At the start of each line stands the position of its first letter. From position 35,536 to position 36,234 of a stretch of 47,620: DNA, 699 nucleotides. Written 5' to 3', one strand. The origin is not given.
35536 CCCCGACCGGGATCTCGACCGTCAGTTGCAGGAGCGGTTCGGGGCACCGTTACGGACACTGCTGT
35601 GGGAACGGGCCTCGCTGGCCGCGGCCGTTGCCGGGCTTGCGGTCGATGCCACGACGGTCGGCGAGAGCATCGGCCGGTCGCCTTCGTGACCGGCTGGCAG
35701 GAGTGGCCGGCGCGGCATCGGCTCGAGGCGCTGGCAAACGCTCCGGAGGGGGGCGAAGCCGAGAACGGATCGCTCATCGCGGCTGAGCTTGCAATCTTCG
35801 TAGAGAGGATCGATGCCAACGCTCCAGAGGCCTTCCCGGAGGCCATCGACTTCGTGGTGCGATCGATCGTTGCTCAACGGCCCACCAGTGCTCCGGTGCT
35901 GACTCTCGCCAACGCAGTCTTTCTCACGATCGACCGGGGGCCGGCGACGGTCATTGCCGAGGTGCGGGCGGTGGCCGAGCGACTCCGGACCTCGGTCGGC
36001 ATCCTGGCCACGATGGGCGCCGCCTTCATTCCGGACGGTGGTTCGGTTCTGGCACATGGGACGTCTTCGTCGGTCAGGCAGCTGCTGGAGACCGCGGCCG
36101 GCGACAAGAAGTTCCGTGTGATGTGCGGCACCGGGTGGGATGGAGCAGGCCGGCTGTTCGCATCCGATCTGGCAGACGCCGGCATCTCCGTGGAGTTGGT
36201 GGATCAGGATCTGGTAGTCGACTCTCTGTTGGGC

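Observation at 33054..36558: Translationally coupled operon: two atypical P-loop GTPases plus an IF-2B (eIF2B alpha/beta/delta fold) protein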

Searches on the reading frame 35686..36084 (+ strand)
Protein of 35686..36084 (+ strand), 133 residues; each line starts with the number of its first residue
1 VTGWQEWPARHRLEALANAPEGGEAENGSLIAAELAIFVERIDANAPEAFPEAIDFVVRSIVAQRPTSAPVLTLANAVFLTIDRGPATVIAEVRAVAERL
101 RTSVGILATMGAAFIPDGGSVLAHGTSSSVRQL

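Call 52: search_solved_structures(query=A4, max_evalue=1, show_alignments=5)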
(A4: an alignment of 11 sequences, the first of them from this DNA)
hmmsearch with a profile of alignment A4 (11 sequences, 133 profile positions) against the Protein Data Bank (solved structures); distinct sequences matched with E-value up to 1: 28.
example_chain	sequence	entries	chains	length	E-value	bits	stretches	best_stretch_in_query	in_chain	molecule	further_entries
1vb5_A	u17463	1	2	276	2.2e-09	41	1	36-132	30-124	translation initiation factor eIF-2B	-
3vm6_A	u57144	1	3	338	0.045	17.3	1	21-128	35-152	Translation initiation factor eIF-2B, delta subunit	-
5yfs_A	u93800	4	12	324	0.054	17.1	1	22-128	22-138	Ribose 1,5-bisphosphate isomerase | Ribose-1,5-bisphosphate isomerase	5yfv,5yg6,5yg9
1t9k_A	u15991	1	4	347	0.099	16.2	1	23-129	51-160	Probable methylthioribose-1-phosphate isomerase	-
3a11_A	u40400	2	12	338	0.11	16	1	21-128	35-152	Translation initiation factor eIF-2B, delta subunit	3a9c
5yft_A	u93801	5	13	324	0.12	16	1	22-128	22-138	Ribose 1,5-bisphosphate isomerase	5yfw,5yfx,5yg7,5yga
5yfj_A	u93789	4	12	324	0.12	15.9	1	22-128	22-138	Ribose 1,5-bisphosphate isomerase | Ribose-1,5-bisphosphate isomerase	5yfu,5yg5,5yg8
6a34_A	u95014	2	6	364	0.17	15.4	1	14-130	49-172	Putative methylthioribose-1-phosphate isomerase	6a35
9m5e_H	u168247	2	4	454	0.18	15.4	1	18-83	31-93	NCK-interacting protein with SH3 domain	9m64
6dec_M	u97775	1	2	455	0.18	15.3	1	18-83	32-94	NCK-interacting protein with SH3 domain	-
9i2b_H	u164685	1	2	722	0.27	14.8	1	18-83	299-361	NCK-interacting protein with SH3 domain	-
6caj_H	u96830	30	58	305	0.33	14.5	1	94-132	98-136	Translation initiation factor eIF-2B subunit alpha | Translation initiation factor eIF2B subunit alpha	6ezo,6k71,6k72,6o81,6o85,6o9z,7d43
9y3t_G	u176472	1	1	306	0.33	14.5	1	94-132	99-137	Translation initiation factor eIF2B subunit alpha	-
7f66_A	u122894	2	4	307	0.34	14.5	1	94-132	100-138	Translation initiation factor eIF-2B subunit alpha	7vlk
7kma_A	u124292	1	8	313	0.35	14.4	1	94-132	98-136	Translation initiation factor eIF-2B subunit alpha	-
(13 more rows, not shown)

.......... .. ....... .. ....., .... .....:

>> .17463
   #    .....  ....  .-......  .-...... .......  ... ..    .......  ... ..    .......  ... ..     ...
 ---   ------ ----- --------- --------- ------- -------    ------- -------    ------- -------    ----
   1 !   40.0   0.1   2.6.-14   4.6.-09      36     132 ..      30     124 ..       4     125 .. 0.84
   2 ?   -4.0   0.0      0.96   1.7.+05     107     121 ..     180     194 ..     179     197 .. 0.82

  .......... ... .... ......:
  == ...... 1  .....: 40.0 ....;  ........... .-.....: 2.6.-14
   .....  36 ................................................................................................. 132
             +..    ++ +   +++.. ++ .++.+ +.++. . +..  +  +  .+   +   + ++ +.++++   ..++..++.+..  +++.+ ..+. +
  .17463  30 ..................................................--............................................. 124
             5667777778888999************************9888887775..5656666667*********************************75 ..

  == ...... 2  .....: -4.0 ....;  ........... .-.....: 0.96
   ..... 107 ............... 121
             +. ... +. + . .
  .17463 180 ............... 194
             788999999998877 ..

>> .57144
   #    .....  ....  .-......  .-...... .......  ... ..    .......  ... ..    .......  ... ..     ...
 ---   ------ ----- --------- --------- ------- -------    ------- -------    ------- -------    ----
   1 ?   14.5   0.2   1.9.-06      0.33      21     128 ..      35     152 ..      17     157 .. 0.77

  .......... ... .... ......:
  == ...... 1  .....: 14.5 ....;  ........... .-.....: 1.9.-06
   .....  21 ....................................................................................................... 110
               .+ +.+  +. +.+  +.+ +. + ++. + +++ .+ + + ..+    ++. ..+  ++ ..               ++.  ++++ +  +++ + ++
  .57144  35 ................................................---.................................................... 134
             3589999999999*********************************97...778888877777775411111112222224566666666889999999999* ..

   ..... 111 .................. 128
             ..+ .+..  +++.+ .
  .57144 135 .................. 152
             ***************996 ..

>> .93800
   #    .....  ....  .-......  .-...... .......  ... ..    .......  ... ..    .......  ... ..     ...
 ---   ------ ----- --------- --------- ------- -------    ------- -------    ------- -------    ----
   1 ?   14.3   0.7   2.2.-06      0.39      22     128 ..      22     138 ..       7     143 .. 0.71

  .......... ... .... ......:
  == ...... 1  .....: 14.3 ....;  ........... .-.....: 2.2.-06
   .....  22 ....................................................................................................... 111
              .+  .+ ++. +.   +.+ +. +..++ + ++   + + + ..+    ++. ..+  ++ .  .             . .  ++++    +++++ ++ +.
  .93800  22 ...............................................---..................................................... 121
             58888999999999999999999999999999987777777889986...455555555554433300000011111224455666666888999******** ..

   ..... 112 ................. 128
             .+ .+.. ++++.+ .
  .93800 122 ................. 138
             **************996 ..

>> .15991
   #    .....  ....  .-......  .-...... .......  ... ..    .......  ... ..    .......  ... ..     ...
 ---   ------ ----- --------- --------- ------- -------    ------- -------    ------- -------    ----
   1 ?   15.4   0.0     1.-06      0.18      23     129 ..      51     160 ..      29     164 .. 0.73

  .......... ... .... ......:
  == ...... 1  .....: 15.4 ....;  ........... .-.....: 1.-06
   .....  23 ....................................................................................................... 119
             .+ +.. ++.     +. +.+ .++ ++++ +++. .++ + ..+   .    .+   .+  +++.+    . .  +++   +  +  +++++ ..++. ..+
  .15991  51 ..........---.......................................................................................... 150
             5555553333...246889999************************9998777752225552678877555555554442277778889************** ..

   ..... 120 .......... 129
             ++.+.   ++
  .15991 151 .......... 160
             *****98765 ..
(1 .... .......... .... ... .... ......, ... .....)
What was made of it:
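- On Ribose-1,5-bisphosphate isomerase (TIGR00511): Wild-type 3a11 'HCHS' against mutant 3vm6 'HSHS' marks the Cys column, which aligns to Gly125 (call 52).
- On MtnA (methylthioribose-1-phosphate isomerase): 1t9k 'LTHCNAG' aligns to 'LAHGTSS' (call 52).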
